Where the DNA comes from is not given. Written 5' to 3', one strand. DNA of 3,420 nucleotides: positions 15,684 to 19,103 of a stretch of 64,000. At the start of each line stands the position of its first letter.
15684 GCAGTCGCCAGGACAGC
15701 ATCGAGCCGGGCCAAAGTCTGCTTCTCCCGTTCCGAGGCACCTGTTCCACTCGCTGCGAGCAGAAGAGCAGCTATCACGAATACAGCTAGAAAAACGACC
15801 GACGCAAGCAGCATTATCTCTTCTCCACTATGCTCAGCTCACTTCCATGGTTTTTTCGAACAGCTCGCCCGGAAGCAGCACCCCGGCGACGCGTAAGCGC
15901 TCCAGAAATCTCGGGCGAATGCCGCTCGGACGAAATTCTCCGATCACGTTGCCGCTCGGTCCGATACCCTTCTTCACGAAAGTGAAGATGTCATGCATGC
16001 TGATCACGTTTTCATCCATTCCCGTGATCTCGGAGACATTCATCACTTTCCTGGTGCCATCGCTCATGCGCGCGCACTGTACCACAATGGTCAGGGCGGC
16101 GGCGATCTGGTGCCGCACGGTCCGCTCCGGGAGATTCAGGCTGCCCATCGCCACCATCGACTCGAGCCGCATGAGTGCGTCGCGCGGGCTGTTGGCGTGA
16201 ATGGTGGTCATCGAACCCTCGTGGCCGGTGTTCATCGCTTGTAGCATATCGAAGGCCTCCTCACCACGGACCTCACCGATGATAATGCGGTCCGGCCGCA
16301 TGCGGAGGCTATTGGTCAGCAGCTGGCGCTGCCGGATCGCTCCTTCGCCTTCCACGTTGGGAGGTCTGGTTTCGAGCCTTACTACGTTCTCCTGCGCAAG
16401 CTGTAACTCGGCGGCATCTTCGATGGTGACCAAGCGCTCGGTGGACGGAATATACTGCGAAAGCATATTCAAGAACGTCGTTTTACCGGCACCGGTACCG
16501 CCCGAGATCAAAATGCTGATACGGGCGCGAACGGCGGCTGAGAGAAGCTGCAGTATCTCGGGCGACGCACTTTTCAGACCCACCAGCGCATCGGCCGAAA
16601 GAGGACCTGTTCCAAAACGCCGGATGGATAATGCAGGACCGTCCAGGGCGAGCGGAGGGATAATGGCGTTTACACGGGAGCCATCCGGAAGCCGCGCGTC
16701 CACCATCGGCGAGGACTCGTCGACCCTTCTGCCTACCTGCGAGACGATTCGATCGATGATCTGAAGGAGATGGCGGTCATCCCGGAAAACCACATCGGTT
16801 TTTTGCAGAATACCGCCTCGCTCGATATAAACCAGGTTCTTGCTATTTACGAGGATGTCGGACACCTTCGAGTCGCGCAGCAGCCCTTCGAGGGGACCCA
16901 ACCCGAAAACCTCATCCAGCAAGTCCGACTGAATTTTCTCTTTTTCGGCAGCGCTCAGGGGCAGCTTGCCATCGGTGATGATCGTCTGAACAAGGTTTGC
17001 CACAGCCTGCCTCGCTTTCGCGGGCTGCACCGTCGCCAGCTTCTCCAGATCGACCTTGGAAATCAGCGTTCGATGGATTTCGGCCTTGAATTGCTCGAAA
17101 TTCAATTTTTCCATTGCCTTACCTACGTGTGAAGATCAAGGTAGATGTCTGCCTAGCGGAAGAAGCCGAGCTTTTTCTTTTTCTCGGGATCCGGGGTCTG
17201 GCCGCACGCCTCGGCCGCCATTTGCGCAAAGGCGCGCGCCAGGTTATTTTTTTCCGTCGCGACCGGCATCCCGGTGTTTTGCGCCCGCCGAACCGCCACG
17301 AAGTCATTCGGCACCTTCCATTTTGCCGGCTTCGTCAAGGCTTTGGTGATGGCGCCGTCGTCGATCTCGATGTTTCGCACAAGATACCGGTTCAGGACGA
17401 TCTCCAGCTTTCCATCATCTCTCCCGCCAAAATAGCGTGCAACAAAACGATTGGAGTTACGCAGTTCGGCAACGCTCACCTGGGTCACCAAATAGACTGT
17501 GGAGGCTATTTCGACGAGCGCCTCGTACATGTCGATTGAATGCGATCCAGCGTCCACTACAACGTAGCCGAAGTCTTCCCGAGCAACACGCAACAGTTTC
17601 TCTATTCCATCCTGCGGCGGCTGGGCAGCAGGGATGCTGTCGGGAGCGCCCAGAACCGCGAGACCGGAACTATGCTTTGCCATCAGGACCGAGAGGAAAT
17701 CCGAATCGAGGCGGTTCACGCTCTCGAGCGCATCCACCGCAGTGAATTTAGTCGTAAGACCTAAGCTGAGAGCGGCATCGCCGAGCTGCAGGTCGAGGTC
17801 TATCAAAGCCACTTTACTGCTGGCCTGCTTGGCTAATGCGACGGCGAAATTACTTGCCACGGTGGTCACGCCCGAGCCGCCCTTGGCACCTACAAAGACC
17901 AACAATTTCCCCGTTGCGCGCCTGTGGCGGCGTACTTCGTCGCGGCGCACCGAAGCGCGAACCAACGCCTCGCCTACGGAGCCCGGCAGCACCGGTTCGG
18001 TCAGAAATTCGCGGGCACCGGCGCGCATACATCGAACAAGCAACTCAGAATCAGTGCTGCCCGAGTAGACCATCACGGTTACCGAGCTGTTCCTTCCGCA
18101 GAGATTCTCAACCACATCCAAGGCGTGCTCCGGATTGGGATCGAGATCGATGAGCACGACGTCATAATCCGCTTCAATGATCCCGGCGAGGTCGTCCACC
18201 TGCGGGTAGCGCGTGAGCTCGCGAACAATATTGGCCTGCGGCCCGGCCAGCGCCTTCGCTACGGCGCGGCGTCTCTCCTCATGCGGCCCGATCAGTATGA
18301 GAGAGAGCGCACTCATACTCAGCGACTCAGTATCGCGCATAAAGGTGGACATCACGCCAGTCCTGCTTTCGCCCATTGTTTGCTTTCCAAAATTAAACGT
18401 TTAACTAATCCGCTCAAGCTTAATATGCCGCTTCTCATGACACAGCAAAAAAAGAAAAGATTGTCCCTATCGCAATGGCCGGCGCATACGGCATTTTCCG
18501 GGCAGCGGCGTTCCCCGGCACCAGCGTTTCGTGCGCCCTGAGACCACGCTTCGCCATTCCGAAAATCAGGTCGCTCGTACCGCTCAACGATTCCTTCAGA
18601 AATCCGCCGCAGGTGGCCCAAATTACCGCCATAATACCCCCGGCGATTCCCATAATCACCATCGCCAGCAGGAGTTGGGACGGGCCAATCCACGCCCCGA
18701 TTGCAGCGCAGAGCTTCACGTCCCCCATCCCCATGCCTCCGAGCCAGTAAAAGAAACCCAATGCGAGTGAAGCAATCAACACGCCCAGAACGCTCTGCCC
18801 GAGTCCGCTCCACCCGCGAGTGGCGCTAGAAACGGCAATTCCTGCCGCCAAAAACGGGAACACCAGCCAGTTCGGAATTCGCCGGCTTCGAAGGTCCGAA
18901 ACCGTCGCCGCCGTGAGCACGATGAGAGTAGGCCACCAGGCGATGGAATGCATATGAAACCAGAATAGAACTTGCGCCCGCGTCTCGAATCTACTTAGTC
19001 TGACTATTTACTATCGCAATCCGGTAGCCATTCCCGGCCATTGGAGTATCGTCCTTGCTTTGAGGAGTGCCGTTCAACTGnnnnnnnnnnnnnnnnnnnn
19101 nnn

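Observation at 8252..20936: Four near-identical sigma54 -24/-12 promoters put flp, both Tad assembly operons and a GT-C glycosyltransferase in one RpoN regulon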

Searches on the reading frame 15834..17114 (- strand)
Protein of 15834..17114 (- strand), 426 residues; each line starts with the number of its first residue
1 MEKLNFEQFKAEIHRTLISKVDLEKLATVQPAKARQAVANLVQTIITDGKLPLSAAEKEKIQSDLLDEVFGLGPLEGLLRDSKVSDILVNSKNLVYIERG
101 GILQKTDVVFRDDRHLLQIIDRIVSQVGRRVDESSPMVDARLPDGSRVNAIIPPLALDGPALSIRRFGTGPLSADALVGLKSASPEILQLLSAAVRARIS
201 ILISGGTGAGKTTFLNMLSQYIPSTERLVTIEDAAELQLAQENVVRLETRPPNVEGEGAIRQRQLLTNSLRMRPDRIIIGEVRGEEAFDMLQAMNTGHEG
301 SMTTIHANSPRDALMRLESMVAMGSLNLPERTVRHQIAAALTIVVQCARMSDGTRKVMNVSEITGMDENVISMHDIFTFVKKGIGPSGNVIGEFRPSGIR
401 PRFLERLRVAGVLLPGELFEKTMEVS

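Call 8: search_protein_families(library=pfam, proteins=[window:15834-17114:-])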
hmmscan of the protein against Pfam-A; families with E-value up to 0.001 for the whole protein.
window:15834-17114:- (426 aa): 3 families
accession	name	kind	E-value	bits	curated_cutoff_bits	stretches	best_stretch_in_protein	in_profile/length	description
PF00437.27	T2SSE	-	4.7e-59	200.3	24.9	1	72-349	5-279/370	Type II/IV secretion system protein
PF07724.20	AAA_2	-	9.7e-05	22.9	27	1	198-278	3-79/166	AAA domain (Cdc48 subfamily)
PF00005.33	ABC_tran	-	0.00093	20.2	25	0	193-239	6-51/137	ABC transporter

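Call 14: find_related_loci(query=window:15834-17114:-, collection=genome_contigs, flank=10000)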
Query window:15834-17114:- (426 aa) in genome_contigs; peptide patterns used: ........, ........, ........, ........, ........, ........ (x = any residue, [..] = any of these).
600 stretches matched a pattern (row limit reached: there are more); 598 encode a relative of the query (tblastn E <= 1e-3); the best 80 are kept; 80 distinct loci.
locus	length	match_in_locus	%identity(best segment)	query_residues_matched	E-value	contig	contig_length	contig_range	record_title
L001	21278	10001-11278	79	1-426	0e+0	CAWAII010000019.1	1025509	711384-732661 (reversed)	MAG: uncultured Acidobacteriaceae bacterium isolate MFD03399.bin.2.72 genome assembly, contig: contig_9508, whole genome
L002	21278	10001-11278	77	1-426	0e+0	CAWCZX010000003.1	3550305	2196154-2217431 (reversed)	MAG: uncultured Acidobacteriaceae bacterium isolate MFD01716.bin.1.232 genome assembly, contig: contig_31331, whole geno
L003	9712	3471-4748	76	1-426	0e+0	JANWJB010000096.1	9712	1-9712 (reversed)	MAG: Acidobacteriaceae bacterium isolate CRAIB_MAG56 c_000000029365, whole genome shotgun sequence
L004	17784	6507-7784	77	1-426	0e+0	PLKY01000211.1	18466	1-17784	MAG: Acidobacteriaceae bacterium isolate palsa_418 73.20120800_P1D.7_contig_16851, whole genome shotgun sequence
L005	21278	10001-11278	76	1-426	0e+0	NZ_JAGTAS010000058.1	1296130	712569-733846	Terriglobus albidus strain DSM 26559 NODE_1_length_1296130_cov_82.980630, whole genome shotgun sequence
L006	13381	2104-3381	77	1-426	0e+0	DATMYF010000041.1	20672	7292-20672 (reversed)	MAG TPA_asm: Bryobacteraceae bacterium isolate SMAG_U13139 k141_118133, whole genome shotgun sequence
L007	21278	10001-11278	75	1-426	0e+0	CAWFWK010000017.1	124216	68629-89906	MAG: uncultured Acidobacteriaceae bacterium isolate MFD04967.bin.1.168 genome assembly, contig: contig_45338, whole geno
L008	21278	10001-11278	76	1-426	0e+0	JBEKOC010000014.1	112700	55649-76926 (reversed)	MAG: Terracidiphilus sp. isolate SPRUCE 431 SPRUCE_431_14, whole genome shotgun sequence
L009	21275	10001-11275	72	1-425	0e+0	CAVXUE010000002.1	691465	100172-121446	MAG: Terriglobia bacterium isolate MFD00964.bin.2.78 genome assembly, contig: contig_27886, whole genome shotgun sequenc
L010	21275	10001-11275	72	1-425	0e+0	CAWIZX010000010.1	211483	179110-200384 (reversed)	MAG: Terriglobia bacterium isolate MFD04580.bin.2.56 genome assembly, contig: contig_48149, whole genome shotgun sequenc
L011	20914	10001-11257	73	1-419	0e+0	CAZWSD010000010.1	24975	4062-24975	MAG TPA_asm: uncultured Acidobacterium sp. isolate SRP226684_co1_83 genome assembly, contig: NODE_1339_length_24975_cov_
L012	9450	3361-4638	70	1-426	0e+0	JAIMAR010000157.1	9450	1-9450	MAG: Bryobacteraceae bacterium isolate HOT.MAX.089 Contig159, whole genome shotgun sequence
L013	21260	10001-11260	62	6-425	0e+0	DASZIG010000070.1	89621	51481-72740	MAG TPA_asm: Terriglobia bacterium isolate SMAG_U6596 k141_6100466, whole genome shotgun sequence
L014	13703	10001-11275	63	1-425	3e-179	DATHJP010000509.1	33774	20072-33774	MAG TPA_asm: Terriglobales bacterium isolate SMAG_U12555 k141_291008, whole genome shotgun sequence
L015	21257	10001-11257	62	3-421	2e-178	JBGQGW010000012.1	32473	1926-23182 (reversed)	MAG: Terriglobia bacterium isolate OBJ2_061818_090_18 k141_177418_length_32473_cov_13.5622, whole genome shotgun sequenc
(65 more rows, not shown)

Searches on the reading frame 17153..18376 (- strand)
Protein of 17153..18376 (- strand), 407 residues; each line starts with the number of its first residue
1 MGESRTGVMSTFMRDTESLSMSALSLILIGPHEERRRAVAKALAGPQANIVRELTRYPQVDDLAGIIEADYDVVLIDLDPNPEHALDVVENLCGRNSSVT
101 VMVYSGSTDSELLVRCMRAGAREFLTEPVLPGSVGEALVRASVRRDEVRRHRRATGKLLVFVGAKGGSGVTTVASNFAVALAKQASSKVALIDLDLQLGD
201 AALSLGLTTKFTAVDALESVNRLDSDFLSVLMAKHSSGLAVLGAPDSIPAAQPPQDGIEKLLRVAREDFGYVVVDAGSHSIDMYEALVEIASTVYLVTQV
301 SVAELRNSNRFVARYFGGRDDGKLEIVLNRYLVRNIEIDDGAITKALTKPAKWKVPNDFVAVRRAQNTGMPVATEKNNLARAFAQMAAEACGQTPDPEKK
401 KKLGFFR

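Call 8: search_protein_families(library=pfam, proteins=[window:17153-18376:-])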
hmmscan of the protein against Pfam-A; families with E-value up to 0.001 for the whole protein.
window:17153-18376:- (407 aa): 5 families
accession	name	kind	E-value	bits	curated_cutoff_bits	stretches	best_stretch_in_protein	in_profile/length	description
PF13614.12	AAA_31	-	1.5e-09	38.4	27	1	157-276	2-125/177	AAA domain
PF01656.29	CbiA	-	1.1e-08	35.5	25.4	1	160-204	2-44/125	CobQ/CobB/MinD/ParA nucleotide binding domain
PF00072.30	Response_reg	-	2.1e-07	31.6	30.2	1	32-130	7-102/111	Response regulator receiver domain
PF10609.15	ParA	-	0.00011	22.2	27.1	1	159-207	6-53/246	NUBPL iron-transfer P-loop NTPase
PF09140.17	MipZ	-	0.00089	19.1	20.7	1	158-197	2-40/262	ATPase MipZ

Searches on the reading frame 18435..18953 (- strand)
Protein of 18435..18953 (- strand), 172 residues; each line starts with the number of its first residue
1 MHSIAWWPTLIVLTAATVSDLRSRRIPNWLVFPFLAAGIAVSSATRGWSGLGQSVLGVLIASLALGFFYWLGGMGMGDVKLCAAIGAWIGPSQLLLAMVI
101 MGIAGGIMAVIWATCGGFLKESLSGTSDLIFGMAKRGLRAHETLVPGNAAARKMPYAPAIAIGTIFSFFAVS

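Call 9: search_protein_families(library=pfam, proteins=[window:18435-18953:-])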
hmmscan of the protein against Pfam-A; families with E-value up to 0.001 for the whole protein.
window:18435-18953:- (172 aa): 1 family
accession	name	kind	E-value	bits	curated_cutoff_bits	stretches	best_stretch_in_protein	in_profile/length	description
PF01478.23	Peptidase_A24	-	8.8e-21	74.8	26.5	1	10-110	4-104/104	Type IV leader peptidase family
